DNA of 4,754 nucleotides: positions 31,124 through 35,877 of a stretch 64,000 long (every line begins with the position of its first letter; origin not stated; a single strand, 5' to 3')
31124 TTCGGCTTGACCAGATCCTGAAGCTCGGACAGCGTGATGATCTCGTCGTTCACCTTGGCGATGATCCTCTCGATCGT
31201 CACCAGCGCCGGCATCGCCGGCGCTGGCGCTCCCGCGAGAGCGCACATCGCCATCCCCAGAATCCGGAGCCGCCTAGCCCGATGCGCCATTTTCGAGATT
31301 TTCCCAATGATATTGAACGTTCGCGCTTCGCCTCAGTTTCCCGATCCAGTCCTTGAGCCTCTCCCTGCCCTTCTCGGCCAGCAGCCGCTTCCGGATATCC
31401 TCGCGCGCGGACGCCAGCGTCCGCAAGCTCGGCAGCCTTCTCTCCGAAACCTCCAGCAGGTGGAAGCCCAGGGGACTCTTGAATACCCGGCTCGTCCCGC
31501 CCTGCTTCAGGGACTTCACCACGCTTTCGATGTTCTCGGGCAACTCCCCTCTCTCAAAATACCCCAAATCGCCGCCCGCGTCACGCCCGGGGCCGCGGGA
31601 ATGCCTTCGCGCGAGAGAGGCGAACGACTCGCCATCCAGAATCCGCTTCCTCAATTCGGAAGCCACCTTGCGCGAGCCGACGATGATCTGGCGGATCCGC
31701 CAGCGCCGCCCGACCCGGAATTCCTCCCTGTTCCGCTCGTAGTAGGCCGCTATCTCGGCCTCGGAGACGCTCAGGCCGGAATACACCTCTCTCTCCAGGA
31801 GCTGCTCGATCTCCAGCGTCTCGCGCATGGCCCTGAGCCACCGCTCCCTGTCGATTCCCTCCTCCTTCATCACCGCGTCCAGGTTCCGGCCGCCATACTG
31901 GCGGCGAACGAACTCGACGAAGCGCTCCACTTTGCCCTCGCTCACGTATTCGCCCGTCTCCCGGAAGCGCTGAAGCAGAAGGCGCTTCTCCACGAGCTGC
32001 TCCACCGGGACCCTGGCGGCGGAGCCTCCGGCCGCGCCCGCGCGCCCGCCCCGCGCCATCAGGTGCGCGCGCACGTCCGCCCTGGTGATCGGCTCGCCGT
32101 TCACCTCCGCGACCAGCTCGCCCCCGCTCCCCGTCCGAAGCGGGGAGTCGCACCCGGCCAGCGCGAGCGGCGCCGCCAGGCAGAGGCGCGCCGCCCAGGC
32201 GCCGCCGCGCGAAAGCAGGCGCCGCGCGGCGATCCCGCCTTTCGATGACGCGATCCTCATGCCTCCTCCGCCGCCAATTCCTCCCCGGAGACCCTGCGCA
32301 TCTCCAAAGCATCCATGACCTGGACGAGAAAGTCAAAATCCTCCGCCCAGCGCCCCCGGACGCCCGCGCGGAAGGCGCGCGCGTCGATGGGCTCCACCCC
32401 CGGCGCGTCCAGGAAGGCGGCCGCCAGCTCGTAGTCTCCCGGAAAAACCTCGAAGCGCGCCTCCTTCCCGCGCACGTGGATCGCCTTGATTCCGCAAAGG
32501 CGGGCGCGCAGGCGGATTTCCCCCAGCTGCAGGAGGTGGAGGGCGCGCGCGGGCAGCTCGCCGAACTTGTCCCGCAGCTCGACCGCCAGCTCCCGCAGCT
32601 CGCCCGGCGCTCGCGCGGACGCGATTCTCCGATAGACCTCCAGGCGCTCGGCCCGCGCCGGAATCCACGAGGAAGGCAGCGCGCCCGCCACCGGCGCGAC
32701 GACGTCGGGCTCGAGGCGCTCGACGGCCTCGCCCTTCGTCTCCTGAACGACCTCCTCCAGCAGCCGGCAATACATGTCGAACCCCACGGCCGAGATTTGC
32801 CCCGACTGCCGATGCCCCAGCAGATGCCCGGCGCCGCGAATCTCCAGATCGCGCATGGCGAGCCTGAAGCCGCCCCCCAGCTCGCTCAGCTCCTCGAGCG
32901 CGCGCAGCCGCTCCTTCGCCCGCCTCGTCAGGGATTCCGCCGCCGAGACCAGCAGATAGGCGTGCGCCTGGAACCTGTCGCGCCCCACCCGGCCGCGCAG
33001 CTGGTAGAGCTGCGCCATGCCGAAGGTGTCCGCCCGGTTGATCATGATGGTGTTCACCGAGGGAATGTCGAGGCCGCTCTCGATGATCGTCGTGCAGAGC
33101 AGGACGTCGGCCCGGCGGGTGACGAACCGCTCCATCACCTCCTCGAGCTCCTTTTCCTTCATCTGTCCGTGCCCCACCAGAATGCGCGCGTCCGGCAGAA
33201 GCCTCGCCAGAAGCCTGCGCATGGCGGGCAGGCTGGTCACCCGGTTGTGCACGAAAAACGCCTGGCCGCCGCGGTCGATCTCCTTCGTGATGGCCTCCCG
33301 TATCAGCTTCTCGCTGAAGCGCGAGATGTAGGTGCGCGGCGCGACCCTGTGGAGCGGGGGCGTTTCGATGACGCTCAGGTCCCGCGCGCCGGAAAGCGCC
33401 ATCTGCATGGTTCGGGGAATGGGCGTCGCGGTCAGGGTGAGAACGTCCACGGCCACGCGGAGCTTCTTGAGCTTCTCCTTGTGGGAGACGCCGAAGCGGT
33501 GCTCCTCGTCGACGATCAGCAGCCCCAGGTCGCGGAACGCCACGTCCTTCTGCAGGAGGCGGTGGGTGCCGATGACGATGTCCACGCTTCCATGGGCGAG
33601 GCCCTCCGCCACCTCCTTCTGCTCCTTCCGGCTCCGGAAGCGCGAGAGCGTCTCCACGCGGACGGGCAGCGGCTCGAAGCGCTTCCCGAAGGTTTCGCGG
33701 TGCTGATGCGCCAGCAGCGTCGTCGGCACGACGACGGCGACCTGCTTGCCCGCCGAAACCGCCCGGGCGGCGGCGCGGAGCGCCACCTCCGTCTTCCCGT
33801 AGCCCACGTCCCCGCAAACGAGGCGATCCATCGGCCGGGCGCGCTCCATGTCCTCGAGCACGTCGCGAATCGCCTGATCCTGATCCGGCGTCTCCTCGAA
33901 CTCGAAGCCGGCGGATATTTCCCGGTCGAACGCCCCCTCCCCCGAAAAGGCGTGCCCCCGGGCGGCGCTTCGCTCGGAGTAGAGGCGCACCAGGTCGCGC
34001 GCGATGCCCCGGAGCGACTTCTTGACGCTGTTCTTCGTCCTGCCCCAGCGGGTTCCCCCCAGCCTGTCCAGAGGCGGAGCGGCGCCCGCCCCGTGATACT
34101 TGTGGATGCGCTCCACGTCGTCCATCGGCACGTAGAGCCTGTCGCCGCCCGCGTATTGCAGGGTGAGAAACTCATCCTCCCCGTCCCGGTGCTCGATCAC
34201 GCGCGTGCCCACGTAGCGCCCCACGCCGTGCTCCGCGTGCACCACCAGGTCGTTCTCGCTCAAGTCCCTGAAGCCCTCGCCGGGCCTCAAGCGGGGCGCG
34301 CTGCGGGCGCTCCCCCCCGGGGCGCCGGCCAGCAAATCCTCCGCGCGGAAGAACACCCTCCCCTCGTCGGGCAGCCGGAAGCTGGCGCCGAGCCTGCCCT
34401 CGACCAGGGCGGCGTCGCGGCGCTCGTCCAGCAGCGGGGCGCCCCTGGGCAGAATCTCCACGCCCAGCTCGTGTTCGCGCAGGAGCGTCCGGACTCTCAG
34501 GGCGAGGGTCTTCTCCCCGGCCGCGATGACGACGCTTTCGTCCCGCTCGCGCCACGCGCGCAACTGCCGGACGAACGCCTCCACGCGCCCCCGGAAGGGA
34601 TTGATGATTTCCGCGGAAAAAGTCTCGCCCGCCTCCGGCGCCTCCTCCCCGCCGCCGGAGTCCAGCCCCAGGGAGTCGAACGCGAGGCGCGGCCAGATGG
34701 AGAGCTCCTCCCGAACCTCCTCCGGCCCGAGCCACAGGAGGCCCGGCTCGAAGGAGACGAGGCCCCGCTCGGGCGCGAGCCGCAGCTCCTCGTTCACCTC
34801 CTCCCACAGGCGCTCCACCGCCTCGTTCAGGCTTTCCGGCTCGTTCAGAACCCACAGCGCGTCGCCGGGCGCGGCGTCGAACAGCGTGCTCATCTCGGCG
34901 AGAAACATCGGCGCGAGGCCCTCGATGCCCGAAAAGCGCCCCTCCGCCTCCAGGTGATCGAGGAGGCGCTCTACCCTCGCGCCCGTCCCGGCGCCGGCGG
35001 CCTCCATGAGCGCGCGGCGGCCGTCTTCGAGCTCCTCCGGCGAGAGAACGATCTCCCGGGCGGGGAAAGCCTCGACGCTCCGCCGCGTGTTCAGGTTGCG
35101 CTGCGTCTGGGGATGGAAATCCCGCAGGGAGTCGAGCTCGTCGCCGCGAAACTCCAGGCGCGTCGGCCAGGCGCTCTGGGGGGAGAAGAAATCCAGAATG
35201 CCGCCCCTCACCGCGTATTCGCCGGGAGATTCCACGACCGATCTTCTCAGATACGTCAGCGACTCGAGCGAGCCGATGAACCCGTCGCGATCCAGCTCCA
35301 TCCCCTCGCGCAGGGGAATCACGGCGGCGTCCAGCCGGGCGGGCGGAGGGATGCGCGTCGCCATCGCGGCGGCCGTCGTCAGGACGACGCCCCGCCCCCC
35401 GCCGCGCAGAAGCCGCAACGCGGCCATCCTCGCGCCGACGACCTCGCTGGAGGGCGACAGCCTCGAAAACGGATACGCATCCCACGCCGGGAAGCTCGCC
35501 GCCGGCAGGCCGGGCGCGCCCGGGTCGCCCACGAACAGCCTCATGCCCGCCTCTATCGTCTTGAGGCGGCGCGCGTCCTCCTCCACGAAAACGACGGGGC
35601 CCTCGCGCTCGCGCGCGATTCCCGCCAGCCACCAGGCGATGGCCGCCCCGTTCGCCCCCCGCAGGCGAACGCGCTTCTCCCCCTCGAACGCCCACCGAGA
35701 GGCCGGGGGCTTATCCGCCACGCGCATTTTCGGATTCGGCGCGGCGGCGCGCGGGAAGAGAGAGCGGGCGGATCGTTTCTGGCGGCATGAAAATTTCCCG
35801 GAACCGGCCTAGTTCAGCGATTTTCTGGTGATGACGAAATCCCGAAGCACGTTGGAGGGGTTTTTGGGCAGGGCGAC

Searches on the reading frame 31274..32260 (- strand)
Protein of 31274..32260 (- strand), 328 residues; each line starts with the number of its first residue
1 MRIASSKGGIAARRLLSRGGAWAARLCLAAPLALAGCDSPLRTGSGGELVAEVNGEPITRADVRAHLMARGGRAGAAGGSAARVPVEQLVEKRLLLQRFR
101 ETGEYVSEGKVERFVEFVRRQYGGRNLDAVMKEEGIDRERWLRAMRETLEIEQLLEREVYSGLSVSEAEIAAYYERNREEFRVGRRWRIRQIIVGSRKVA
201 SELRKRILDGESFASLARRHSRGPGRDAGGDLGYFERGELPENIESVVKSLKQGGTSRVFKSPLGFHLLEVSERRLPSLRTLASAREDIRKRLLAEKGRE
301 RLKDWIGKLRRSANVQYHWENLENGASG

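Call 74: search_protein_families(library=pfam, proteins=[window:31274-32260:-], max_evalue=0.0001)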
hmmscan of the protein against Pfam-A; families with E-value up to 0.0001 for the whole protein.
window:31274-32260:- (328 aa): 4 families
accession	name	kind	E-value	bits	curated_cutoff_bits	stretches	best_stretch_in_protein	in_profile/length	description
PF13145.12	Rotamase_2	-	4.8e-17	63.3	27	1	165-287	1-121/121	PPIC-type PPIASE domain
PF00639.27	Rotamase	-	1.7e-16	61.4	21.7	1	198-272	20-96/97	PPIC-type PPIASE domain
PF13616.12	Rotamase_3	-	3.4e-14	53.8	22.5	1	197-274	37-115/116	PPIC-type PPIASE domain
PF13624.11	SurA_N_3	-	1.1e-06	29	27.2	1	25-154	18-161/162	SurA-like N-terminal domain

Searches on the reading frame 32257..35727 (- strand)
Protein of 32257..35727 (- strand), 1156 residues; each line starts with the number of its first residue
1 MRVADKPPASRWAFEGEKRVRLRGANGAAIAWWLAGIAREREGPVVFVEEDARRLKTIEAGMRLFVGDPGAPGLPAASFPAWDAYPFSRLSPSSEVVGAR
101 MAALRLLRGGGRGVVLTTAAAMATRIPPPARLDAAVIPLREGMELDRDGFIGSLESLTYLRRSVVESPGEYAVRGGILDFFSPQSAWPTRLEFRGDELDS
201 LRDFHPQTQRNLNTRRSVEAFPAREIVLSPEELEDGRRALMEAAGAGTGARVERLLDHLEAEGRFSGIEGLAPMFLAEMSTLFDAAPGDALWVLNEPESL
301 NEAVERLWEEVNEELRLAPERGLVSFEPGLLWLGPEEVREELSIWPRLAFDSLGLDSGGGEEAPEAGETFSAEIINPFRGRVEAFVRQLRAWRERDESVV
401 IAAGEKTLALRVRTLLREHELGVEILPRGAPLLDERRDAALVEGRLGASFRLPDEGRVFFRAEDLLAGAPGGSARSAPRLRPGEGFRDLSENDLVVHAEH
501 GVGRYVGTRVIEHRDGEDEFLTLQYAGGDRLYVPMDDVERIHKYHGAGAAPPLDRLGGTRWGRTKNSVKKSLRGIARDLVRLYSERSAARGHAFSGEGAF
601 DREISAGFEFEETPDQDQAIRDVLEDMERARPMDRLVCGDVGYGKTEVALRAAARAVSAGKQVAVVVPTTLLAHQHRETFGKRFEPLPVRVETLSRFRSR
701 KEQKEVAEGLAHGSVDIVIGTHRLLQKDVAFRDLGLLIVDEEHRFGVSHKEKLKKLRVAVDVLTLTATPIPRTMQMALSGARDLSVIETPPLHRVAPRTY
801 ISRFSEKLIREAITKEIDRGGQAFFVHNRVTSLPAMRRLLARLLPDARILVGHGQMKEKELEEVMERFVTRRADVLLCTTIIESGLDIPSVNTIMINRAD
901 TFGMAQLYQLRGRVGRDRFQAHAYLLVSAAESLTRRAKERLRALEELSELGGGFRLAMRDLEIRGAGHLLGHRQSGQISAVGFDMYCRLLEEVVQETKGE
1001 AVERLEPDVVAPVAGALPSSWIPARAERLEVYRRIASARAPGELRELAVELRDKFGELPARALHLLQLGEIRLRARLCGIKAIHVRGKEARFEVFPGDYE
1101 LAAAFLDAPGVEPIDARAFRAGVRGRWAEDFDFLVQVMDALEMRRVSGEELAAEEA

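Call 74: search_protein_families(library=pfam, proteins=[window:32257-35727:-], max_evalue=0.0001)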
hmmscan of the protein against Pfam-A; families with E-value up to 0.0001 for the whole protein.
window:32257-35727:- (1156 aa): 6 families
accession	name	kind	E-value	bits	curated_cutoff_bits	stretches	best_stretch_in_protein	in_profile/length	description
PF00270.35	DEAD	-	2.4e-26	92.9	26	1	613-775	1-165/167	DEAD/DEAH box helicase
PF00271.37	Helicase_C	-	3.4e-19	69.6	23.5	1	812-917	9-109/110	Helicase conserved C-terminal domain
PF17757.6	UvrB_inter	-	4.1e-19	68.9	22.9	1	137-225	1-90/91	UvrB interaction domain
PF03461.20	TRCF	-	2.6e-18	66.6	25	1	1014-1094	4-84/95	TRCF domain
PF02559.22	CarD_TRCF_RID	-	3e-16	59.7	23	1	489-544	1-56/57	CarD-like/TRCF RID domain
PF04851.21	ResIII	-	2.6e-13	50.6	22.5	1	611-769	3-162/164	Type III restriction enzyme, res subunit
